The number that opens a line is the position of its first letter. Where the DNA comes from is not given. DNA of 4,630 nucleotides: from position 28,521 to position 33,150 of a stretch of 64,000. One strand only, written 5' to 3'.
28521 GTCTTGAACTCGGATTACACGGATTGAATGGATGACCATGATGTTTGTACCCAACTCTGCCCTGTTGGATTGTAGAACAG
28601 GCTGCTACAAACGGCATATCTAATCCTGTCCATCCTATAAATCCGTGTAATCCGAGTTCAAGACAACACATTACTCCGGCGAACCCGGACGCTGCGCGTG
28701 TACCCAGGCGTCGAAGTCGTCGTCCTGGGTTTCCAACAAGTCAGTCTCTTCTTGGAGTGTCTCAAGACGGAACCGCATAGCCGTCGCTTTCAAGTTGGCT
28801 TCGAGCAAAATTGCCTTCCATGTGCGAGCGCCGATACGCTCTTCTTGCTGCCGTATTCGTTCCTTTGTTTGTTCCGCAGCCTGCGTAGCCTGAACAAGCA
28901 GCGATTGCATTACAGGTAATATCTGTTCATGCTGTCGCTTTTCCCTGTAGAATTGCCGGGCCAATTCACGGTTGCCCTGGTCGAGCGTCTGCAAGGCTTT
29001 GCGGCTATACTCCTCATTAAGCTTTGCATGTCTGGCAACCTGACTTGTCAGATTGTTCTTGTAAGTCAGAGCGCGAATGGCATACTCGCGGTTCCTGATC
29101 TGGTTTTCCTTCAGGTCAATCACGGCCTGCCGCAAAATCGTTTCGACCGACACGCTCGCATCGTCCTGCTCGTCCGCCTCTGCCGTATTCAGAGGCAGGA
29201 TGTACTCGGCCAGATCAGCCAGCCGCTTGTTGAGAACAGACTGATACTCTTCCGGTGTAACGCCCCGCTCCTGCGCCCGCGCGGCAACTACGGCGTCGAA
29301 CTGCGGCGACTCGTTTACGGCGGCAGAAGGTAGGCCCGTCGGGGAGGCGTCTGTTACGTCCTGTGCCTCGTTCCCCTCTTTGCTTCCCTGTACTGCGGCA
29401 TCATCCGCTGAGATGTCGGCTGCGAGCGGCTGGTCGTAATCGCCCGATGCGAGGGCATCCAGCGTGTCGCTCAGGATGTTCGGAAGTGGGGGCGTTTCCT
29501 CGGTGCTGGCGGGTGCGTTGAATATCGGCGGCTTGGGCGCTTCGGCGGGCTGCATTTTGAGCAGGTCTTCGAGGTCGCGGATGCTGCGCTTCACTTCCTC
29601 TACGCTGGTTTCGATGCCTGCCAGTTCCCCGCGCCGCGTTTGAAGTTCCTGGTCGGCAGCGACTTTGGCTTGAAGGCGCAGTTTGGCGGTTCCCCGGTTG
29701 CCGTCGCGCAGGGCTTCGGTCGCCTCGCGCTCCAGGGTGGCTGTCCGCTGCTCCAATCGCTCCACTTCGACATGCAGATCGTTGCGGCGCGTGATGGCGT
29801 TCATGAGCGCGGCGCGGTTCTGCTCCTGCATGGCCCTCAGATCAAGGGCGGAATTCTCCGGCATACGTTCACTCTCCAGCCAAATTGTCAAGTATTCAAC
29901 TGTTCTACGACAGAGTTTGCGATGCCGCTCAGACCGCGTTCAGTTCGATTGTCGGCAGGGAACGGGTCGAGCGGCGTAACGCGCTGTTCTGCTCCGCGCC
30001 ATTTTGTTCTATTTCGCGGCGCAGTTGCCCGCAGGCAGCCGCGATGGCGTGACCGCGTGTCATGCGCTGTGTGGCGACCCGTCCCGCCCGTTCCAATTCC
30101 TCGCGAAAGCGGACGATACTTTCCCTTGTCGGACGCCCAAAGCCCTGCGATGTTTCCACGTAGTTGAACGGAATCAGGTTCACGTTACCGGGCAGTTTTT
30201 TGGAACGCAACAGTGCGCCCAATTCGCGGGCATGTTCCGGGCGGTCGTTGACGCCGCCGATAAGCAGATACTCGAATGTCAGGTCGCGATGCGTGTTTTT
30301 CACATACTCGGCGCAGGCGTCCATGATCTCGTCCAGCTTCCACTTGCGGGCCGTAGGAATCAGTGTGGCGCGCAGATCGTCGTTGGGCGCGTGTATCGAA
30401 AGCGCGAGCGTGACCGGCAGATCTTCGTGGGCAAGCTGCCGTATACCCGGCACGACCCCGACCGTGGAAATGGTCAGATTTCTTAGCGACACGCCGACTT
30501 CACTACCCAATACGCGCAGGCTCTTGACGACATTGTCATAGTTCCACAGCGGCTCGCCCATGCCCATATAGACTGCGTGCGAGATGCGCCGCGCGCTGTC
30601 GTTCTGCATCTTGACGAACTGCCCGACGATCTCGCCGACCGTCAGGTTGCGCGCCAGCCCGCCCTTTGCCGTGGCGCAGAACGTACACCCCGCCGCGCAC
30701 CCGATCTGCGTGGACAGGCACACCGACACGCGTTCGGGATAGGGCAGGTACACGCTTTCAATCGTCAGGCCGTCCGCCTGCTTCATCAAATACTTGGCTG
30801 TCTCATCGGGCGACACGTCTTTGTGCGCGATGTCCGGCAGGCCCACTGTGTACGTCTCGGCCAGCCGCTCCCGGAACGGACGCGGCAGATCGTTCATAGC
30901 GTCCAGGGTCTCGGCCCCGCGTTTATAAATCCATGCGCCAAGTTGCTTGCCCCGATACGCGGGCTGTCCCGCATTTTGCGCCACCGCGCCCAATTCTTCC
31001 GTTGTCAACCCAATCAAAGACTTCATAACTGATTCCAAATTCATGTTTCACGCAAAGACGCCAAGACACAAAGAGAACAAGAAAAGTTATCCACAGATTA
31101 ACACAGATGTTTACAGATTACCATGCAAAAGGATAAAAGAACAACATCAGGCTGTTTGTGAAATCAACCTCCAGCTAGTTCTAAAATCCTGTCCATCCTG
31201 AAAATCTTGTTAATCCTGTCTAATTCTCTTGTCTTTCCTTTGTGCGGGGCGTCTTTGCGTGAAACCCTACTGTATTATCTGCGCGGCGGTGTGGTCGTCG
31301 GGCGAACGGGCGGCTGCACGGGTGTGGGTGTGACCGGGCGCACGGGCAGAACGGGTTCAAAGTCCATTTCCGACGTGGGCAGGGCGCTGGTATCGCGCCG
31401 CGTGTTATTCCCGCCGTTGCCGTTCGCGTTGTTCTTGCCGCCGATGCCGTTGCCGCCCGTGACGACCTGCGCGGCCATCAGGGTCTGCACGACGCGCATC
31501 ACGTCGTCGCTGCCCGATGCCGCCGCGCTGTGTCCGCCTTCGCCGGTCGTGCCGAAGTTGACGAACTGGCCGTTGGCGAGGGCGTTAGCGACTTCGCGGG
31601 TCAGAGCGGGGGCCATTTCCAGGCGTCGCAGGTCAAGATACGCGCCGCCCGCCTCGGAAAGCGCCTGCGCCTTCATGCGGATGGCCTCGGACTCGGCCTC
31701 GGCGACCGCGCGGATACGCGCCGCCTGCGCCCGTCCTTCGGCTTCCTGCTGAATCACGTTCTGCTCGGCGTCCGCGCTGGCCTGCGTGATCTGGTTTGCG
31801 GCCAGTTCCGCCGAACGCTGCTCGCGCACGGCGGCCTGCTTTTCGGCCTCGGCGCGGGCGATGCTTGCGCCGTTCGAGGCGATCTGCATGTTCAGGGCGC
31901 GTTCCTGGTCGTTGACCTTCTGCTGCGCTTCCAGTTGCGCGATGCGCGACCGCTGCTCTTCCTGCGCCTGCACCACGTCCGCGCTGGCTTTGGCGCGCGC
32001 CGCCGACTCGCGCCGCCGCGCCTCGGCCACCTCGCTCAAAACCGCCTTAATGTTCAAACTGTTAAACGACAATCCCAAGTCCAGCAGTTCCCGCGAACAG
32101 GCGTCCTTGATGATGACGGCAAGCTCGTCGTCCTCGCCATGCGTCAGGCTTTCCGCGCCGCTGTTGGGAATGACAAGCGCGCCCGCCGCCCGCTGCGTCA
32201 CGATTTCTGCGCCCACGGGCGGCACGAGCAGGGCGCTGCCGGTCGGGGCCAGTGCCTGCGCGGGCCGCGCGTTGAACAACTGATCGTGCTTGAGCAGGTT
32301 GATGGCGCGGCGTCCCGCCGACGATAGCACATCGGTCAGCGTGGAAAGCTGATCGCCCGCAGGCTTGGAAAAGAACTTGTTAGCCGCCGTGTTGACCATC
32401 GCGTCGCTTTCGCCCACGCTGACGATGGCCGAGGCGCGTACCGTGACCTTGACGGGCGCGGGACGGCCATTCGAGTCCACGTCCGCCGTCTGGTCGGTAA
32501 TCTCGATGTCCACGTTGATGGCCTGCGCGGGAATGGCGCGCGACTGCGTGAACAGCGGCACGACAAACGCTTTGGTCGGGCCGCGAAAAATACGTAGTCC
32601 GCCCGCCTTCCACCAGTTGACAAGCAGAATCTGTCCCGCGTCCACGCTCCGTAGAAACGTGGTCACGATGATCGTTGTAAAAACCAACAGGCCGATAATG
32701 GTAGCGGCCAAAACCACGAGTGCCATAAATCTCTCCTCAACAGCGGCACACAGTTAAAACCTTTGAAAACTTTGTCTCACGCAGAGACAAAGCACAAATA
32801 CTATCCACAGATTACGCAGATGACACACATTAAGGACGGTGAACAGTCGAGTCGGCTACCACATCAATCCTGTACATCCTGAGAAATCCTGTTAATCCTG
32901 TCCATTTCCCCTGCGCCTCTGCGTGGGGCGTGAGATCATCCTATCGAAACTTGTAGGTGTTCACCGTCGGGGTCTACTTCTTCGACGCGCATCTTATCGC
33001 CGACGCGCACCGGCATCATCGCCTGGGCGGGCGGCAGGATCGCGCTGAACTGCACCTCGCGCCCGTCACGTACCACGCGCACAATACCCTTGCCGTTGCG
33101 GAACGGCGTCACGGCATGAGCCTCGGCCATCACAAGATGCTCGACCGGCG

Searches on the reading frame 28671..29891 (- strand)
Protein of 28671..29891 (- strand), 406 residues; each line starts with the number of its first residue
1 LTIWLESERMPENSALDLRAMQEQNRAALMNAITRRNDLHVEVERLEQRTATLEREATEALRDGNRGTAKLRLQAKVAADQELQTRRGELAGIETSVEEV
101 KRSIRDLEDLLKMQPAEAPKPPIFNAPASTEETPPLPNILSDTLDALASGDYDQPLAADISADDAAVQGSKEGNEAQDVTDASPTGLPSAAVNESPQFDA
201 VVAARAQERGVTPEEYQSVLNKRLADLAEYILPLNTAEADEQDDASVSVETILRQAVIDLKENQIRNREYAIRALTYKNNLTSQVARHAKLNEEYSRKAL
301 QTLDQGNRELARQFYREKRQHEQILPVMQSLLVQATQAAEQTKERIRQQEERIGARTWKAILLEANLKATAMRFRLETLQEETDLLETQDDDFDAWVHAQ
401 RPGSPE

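Call 89: search_protein_families(library=pfam, proteins=[window:28671-29891:-], max_evalue=0.00001)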
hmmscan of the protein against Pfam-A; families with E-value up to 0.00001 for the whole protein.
window:28671-29891:- (406 aa): 1 family
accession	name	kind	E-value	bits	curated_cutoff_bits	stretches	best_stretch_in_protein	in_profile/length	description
PF04012.17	PspA_IM30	-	1.1e-14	55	33.9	1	237-378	12-153/220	PspA/IM30 family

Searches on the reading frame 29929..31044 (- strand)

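Call 89: search_protein_families(library=pfam, proteins=[window:29929-31044:-], max_evalue=0.00001)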
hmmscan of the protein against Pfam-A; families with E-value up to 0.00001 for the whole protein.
window:29929-31044:- (371 aa): 2 families
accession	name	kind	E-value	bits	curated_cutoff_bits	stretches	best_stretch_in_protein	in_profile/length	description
PF04055.27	Radical_SAM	-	5.6e-15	56.3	29.5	1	112-271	3-161/166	Radical SAM superfamily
PF21016.3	RlmN_N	-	3.9e-11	43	24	1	10-66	3-59/60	Ribosomal RNA large subunit methyltransferase N-terminal domain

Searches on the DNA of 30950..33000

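Call 24: search_rna_families(source=window, start=30950, end=33000, threshold=evalue, max_evalue=10)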
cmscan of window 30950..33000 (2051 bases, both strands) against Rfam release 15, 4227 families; matches with E-value up to 10: 3.
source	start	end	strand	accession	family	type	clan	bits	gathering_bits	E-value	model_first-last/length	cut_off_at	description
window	32112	32189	-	RF03982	mir-4865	Gene; miRNA;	-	18.8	100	2.5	1-84/84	no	mir-4865 microRNA precursor family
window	31521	31601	+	RF03791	mir-4526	Gene; miRNA;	-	17.3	100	9.8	1-87/87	no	mir-4526 microRNA precursor family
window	32531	32671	-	RF02826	Scr6925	Gene; sRNA;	-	17.2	50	6.7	1-131/131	no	Streptomyces RNA 6925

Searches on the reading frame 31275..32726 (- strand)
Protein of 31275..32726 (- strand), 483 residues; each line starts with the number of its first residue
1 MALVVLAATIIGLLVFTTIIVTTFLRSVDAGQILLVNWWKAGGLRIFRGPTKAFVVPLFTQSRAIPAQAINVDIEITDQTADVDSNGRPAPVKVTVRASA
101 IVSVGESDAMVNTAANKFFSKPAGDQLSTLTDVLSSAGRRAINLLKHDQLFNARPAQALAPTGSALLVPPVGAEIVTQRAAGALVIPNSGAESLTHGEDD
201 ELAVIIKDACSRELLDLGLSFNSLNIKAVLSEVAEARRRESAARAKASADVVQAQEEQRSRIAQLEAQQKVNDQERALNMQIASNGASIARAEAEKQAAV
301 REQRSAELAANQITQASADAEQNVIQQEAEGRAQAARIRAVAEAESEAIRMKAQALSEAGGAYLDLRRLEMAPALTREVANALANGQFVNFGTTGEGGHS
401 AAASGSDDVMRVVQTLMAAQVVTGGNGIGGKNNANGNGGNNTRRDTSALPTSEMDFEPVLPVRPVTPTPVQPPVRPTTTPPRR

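Call 33: find_homologous_proteins(query=window:31275-32726:-, max_evalue=1e-50)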
Query window:31275-32726:- (483 aa): 3625 proteins with E <= 1e-50 among 8000 candidates; the best 120 are listed.
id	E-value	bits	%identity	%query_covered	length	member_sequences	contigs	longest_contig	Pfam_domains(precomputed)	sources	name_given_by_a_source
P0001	8.0e-298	1005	100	100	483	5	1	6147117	-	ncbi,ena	-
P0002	7.0e-272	920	93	97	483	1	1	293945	-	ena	-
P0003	1.5e-250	850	84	100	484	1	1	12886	-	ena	-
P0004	2.9e-237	806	85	97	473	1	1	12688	-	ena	-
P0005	6.2e-234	795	86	93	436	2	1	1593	-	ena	-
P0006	1.2e-220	751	78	98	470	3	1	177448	-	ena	-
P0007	4.8e-220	749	84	88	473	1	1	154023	-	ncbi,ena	-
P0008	1.3e-218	744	84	89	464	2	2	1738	-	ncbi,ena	-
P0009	1.5e-218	744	78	100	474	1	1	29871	-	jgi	jgi:flotillin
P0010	6.9e-209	712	76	100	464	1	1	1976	-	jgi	-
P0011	1.1e-205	702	81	88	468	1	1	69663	-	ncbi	-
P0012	2.3e-203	694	77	95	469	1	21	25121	-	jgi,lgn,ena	-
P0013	1.1e-202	692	75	98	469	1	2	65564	-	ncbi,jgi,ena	jgi:flotillin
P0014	1.2e-196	672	74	98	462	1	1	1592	-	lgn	-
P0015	1.9e-196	671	79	87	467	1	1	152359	-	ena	-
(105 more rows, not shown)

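Call 34: find_encoding_contigs(protein=P0002, flank=6000, max_places=3)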
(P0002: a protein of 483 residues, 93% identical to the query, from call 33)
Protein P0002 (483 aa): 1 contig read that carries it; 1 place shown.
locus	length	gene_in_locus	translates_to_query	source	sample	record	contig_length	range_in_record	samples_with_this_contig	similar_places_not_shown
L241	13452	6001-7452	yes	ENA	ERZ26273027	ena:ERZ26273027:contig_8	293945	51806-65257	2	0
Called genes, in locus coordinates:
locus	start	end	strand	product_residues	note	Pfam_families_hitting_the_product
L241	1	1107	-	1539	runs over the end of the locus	PF00580:UvrD-helicase (weak), PF13086:AAA_11, PF13245:AAA_19 (weak), PF13604:AAA_30, PF20720:nSTAND3 (weak), PF13086:AAA_11 (weak), PF13087:AAA_12, PF18741:MTES_1575, +1 more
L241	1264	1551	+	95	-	-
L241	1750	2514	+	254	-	-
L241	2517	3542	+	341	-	-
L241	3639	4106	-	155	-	-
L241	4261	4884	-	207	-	-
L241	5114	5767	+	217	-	-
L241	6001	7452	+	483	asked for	-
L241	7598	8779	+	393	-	PF21016:RlmN_N, PF04055:Radical_SAM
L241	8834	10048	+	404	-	PF04012:PspA_IM30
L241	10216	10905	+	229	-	-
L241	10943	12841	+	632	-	-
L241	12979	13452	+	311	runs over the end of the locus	PF00005:ABC_tran, PF13304:AAA_21 (faint)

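Call 35: find_encoding_contigs(protein=P0001, flank=10000, max_places=3)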
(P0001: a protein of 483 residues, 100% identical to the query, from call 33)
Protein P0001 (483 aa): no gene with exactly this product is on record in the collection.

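Call 42: find_encoding_contigs(protein=P0003, flank=2500, max_places=2)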
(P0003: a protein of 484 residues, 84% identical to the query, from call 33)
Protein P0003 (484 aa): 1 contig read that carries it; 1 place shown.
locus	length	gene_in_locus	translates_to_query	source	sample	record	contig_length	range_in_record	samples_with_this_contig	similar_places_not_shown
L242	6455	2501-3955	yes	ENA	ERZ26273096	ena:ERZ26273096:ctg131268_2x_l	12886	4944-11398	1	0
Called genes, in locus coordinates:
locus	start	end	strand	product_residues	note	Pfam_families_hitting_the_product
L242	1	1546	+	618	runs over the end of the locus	PF00456:Transketolase_N, PF13292:DXP_synthase_N, PF00676:E1_dh, PF02775:TPP_enzyme_C (faint), PF02779:Transket_pyr, PF02780:Transketolase_C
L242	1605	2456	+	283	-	-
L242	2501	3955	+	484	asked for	-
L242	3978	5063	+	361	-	PF21016:RlmN_N, PF04055:Radical_SAM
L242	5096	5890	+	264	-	-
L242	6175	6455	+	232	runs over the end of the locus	-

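Call 43: find_encoding_contigs(protein=P0004, flank=2500, max_places=2)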
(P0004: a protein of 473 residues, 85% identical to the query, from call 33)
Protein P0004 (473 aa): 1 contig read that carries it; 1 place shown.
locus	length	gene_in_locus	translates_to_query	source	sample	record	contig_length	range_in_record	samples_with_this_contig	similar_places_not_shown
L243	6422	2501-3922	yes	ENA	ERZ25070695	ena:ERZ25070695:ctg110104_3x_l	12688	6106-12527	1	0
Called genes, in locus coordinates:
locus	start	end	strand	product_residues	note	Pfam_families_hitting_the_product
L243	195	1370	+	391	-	-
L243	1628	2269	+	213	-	-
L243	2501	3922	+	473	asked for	-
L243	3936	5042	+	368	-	PF21016:RlmN_N, PF04055:Radical_SAM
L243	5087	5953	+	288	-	-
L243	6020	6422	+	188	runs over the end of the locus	?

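Call 44: find_encoding_contigs(protein=P0007, flank=2500, max_places=2)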
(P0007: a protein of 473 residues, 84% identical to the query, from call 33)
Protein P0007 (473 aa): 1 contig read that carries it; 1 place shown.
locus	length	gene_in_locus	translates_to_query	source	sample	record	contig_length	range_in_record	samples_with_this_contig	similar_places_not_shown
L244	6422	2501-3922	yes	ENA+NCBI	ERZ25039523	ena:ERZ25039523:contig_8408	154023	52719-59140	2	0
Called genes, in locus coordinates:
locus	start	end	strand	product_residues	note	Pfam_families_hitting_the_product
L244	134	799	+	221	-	-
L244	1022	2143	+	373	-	PF01408:GFO_IDH_MocA, PF02894:GFO_IDH_MocA_C, PF22725:GFO_IDH_MocA_C3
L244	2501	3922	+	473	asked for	-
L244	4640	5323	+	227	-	PF04055:Radical_SAM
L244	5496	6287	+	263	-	-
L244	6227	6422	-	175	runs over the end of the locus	-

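Call 45: find_encoding_contigs(protein=P0006, flank=2500, max_places=2)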
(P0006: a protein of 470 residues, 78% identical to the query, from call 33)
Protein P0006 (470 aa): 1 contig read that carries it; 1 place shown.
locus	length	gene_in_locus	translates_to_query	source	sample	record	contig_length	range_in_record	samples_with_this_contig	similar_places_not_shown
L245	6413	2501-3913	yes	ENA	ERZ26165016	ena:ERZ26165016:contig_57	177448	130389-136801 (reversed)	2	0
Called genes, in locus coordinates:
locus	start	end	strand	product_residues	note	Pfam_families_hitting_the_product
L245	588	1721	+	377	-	PF01408:GFO_IDH_MocA, PF02894:GFO_IDH_MocA_C, PF22725:GFO_IDH_MocA_C3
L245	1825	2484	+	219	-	-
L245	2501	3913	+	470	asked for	-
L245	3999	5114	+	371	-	PF21016:RlmN_N, PF04055:Radical_SAM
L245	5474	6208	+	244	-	PF04012:PspA_IM30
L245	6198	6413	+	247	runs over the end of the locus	-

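Call 53: list_cluster_members(proteins=[P0001, P0002, P0007])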
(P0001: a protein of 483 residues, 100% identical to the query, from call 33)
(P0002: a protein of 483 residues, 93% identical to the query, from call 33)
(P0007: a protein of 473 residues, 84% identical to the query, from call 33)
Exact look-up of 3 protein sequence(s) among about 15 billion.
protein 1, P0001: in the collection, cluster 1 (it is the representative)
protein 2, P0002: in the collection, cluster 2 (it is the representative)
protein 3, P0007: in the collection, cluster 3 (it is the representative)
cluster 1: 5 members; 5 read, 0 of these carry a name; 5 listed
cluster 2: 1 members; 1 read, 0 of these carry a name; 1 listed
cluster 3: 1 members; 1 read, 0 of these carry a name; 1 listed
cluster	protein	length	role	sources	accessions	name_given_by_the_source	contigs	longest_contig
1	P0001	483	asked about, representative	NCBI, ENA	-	-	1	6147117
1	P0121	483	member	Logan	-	-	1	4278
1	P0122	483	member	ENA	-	-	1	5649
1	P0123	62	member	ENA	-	-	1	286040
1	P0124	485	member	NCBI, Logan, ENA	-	-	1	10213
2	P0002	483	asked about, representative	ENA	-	-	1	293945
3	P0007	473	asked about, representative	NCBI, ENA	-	-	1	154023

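Call 54: find_encoding_contigs(protein=P0124, flank=3000, max_places=3)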
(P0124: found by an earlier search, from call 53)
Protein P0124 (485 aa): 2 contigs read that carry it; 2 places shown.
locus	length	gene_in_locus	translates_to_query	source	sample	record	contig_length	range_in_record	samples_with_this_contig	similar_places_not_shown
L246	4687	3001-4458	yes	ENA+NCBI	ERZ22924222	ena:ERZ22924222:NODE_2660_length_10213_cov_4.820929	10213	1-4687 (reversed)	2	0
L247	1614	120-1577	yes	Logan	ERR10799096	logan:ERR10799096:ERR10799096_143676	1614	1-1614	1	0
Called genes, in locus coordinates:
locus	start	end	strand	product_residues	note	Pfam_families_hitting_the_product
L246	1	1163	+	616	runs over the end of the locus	PF00456:Transketolase_N, PF13292:DXP_synthase_N, PF00676:E1_dh, PF02775:TPP_enzyme_C (weak), PF02779:Transket_pyr, PF02780:Transketolase_C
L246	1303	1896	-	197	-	-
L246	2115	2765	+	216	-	-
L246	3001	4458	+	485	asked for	-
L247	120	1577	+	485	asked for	-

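Call 55: find_encoding_contigs(protein=P0122, flank=3000, max_places=3)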
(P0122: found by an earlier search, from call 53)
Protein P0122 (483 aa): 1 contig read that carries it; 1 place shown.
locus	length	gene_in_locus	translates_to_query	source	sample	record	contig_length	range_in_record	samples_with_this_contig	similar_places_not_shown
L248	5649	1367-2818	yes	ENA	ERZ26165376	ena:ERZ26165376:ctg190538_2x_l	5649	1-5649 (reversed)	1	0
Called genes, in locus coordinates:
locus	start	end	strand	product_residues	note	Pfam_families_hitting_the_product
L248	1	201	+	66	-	?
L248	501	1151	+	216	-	-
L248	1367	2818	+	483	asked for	-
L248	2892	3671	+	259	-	PF07721:TPR_4 (faint), PF13428:TPR_14 (faint), PF13431:TPR_17 (faint), PF17874:TPR_MalT (faint), PF13424:TPR_12 (weak), PF13432:TPR_16 (weak), PF24885:TPR_NPHP3 (weak), PF13424:TPR_12, +6 more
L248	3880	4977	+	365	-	PF21016:RlmN_N, PF04055:Radical_SAM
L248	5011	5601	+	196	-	-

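Call 89: search_protein_families(library=pfam, proteins=[window:31275-32726:-], max_evalue=0.00001)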
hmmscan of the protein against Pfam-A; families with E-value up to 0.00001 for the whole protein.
window:31275-32726:- (483 aa): 0 families
